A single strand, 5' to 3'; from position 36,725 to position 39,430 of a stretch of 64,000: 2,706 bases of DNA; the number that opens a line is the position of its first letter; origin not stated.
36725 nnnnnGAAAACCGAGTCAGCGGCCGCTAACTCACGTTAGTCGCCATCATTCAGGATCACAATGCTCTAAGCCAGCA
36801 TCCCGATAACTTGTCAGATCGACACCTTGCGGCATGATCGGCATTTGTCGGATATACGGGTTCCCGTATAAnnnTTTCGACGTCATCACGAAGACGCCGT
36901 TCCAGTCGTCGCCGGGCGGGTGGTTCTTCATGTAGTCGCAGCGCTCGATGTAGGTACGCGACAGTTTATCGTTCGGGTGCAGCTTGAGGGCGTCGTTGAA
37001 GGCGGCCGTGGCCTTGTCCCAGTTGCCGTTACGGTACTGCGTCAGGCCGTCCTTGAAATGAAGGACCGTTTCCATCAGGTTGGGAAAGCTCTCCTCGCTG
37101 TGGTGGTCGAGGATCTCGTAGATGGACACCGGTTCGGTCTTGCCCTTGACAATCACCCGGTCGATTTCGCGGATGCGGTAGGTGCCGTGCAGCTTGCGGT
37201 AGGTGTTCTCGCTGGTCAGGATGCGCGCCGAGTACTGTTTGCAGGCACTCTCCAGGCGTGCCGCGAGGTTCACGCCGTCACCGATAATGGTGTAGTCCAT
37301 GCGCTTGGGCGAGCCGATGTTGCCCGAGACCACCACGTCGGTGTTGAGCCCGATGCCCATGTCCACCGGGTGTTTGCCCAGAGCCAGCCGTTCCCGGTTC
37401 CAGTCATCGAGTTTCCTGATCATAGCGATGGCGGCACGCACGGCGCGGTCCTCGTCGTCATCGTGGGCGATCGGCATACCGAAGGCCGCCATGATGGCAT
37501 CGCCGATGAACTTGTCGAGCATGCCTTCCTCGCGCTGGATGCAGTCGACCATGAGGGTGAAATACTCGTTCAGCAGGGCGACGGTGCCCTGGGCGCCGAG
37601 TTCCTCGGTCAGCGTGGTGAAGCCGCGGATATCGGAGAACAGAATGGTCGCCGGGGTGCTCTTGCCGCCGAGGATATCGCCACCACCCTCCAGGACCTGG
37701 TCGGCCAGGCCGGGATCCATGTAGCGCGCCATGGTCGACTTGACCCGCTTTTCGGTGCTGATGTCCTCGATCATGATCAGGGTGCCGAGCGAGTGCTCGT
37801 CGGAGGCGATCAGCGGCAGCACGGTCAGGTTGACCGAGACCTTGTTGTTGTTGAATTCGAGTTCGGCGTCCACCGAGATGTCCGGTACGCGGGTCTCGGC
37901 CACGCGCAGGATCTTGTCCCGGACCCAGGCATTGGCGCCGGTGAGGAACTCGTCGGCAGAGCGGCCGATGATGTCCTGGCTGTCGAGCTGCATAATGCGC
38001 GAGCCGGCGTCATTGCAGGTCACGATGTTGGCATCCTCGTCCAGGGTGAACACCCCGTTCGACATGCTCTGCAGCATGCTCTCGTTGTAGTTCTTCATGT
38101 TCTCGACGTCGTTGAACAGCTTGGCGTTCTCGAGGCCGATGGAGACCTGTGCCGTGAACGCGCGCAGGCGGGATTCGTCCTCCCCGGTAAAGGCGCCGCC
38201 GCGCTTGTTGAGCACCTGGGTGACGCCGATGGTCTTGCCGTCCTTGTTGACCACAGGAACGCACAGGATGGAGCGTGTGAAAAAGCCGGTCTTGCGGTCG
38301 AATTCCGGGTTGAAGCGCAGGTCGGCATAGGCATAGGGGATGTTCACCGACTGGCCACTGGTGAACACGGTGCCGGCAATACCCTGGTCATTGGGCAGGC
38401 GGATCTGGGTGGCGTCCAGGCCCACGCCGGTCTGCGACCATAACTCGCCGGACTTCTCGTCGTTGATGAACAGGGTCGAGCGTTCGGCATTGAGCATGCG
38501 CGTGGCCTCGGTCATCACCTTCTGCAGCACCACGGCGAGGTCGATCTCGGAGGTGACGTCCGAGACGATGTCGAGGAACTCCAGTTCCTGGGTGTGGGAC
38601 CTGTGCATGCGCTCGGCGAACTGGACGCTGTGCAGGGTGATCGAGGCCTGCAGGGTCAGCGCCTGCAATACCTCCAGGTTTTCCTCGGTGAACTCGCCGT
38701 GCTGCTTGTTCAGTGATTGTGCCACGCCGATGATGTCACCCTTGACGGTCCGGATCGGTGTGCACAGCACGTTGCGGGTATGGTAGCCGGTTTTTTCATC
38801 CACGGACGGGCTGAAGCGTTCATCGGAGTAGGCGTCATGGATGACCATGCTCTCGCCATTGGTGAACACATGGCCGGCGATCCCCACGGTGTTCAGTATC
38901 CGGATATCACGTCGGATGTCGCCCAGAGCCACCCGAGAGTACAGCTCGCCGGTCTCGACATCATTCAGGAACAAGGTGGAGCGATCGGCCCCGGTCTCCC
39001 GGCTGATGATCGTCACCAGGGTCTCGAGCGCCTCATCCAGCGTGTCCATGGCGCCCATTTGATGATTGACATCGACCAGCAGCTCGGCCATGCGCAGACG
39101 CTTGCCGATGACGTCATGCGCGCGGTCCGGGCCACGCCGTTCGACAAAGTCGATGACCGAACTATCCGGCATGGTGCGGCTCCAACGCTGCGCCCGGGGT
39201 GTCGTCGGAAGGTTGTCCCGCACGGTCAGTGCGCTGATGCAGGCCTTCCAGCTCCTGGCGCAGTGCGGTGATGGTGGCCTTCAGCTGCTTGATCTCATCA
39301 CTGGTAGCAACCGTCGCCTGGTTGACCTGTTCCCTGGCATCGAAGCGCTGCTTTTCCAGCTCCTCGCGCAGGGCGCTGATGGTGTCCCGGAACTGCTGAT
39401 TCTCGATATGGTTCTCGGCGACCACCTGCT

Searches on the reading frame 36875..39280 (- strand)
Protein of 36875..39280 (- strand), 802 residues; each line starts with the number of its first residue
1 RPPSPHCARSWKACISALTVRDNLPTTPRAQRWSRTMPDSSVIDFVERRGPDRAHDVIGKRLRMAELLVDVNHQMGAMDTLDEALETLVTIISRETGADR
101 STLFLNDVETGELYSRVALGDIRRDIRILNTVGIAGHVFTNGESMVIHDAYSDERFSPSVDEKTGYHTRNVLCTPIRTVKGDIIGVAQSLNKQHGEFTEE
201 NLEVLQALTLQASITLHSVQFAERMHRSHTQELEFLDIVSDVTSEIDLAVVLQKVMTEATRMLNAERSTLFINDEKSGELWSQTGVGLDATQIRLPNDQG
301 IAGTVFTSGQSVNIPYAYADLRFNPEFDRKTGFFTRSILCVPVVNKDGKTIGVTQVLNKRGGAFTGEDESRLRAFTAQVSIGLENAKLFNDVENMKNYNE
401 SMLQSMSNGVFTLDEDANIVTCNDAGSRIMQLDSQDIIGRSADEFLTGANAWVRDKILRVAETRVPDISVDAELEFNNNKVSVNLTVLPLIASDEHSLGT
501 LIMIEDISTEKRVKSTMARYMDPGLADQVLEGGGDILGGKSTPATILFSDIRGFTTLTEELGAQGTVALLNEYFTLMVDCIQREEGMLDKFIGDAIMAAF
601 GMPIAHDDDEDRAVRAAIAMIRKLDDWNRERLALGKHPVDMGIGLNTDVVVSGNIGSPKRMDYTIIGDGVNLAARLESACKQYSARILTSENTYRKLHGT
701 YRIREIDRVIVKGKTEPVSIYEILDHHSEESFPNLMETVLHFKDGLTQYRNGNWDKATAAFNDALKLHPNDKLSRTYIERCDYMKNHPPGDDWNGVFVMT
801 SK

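Call 86: search_protein_families(library=pfam, proteins=[window:36875-39280:-], max_evalue=0.001)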
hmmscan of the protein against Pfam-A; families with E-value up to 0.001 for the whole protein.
window:36875-39280:- (802 aa): 9 families
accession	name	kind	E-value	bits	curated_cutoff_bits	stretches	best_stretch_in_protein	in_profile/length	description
PF01590.32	GAF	-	1e-40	139.8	22.4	2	81-216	2-133/133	GAF domain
PF13185.12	GAF_2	-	4.2e-26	92.2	28.6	2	80-217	3-136/136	GAF domain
PF00211.25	Guanylate_cyc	-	8.8e-26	91.1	21.9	1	543-716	8-175/183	Adenylate and Guanylate cyclase catalytic domain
PF13492.12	GAF_3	-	2.2e-16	60.9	27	2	247-385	1-129/129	GAF domain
PF08448.16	PAS_4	-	1.8e-12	47.9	23.1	1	404-512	2-110/110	PAS fold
PF00989.32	PAS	-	5.4e-10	39.7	22.6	1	400-507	4-113/113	PAS fold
PF13426.13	PAS_9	-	3.1e-08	34.3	27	1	408-508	2-102/103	PAS domain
PF13188.13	PAS_8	-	3.8e-05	23.9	21.8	1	400-456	4-56/65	PAS domain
PF07719.23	TPR_2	-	0.00062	20.1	27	0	745-771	8-34/34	Tetratricopeptide repeat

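Call 94: search_protein_families(library=padloc, proteins=[window:36875-39280:-], max_evalue=0.001)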
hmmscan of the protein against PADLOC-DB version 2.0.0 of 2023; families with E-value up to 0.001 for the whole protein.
window:36875-39280:- (802 aa): 9 families
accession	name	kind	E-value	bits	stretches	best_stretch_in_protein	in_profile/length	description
PDLC00734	PycC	-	5.2e-26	89.6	1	513-698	156-345/374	Pycsar cyclase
PDLC02367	PycC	-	1.1e-16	59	1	539-704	39-199/226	-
PDLC00766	PycC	-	2.3e-10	38.3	1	542-705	42-203/232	Pycsar cyclase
PDLC00765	PycC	-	1.4e-07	28.9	1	542-698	256-413/477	Pycsar cyclase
PDLC02368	PycC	-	5.7e-07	27.4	1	541-700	42-203/234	-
PDLC02370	PycC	-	3.9e-06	24.5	1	547-682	85-225/340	-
PDLC02366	PycC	-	2.3e-05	21.5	1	543-687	277-425/486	-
PDLC00764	PycC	-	7.9e-05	19.7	1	545-619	96-167/449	Pycsar cyclase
PDLC02369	PycC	-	0.00018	19.2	1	546-704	49-198/248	-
